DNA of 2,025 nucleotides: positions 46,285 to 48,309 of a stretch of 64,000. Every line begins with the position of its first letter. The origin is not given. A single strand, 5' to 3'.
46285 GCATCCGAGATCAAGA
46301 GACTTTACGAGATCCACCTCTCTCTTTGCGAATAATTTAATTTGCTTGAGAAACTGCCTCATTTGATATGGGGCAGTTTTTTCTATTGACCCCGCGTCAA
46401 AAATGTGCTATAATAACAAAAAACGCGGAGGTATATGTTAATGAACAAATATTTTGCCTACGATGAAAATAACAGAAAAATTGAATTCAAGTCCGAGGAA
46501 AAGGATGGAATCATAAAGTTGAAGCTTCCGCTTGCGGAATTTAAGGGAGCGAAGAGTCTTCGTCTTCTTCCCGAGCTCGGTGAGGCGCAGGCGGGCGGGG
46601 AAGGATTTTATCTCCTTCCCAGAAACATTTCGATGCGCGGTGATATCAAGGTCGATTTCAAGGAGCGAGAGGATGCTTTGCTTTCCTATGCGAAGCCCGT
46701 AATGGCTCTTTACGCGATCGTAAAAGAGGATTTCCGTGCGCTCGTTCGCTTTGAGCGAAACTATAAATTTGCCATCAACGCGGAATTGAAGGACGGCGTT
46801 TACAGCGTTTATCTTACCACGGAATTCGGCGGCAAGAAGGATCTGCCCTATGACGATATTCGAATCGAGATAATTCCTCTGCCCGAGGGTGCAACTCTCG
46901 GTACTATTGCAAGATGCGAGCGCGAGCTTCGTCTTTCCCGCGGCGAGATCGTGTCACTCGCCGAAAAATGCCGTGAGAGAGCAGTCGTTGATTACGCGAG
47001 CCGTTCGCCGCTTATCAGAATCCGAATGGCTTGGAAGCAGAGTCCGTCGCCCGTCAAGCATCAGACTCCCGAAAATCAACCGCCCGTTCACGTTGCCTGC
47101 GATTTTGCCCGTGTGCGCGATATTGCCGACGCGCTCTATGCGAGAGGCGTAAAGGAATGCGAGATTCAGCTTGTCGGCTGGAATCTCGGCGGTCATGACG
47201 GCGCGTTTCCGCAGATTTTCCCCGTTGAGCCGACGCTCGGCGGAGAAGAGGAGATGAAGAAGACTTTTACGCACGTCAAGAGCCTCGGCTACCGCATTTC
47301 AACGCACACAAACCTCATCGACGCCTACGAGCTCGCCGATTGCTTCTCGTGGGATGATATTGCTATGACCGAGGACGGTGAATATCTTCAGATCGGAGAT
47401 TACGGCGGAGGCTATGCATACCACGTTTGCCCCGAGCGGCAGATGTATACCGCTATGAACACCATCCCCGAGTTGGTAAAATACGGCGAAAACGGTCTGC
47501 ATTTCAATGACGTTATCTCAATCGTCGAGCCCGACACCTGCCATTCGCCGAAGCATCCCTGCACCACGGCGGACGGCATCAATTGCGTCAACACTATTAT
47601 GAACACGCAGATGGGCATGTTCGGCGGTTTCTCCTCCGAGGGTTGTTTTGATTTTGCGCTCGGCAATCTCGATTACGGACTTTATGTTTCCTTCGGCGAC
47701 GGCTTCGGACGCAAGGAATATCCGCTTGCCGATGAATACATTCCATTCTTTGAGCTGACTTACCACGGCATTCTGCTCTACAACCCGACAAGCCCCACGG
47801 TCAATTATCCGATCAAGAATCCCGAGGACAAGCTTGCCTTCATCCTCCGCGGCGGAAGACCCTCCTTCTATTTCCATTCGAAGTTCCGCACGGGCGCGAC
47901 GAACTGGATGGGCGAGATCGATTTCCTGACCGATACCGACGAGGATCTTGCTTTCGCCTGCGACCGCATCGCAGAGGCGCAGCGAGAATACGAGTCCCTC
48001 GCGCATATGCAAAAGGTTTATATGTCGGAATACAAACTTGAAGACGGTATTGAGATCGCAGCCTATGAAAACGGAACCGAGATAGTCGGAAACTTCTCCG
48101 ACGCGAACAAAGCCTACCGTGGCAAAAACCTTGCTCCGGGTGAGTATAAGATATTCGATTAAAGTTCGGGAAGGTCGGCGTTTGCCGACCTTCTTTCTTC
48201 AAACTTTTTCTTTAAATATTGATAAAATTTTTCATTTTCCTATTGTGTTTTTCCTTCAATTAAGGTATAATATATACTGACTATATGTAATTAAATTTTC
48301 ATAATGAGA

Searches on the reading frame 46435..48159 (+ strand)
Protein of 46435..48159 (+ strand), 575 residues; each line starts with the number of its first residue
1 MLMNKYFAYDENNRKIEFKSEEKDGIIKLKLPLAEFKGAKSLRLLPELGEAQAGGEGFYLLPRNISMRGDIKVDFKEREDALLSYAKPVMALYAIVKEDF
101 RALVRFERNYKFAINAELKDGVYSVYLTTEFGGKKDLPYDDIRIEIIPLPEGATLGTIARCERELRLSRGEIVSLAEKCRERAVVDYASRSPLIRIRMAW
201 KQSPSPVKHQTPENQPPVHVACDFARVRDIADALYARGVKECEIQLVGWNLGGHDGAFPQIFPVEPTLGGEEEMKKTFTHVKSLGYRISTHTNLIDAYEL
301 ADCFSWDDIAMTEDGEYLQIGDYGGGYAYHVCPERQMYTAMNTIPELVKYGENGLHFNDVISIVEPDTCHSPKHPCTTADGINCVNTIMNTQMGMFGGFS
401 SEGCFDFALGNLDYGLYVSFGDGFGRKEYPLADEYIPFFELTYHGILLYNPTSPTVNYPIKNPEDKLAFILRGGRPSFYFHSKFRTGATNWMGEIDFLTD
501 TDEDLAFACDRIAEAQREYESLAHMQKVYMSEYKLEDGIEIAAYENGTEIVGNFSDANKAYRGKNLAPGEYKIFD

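Call 52: search_protein_families(library=pfam, proteins=[window:46435-48159:+], max_evalue=0.00001)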
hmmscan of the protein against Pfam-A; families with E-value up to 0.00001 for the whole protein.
window:46435-48159:+ (575 aa): 1 family
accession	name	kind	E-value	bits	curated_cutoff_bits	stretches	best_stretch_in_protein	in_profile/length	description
PF18952.6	DUF5696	-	3.6e-27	95.6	25.6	1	223-571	265-612/612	Family of unknown function (DUF5696)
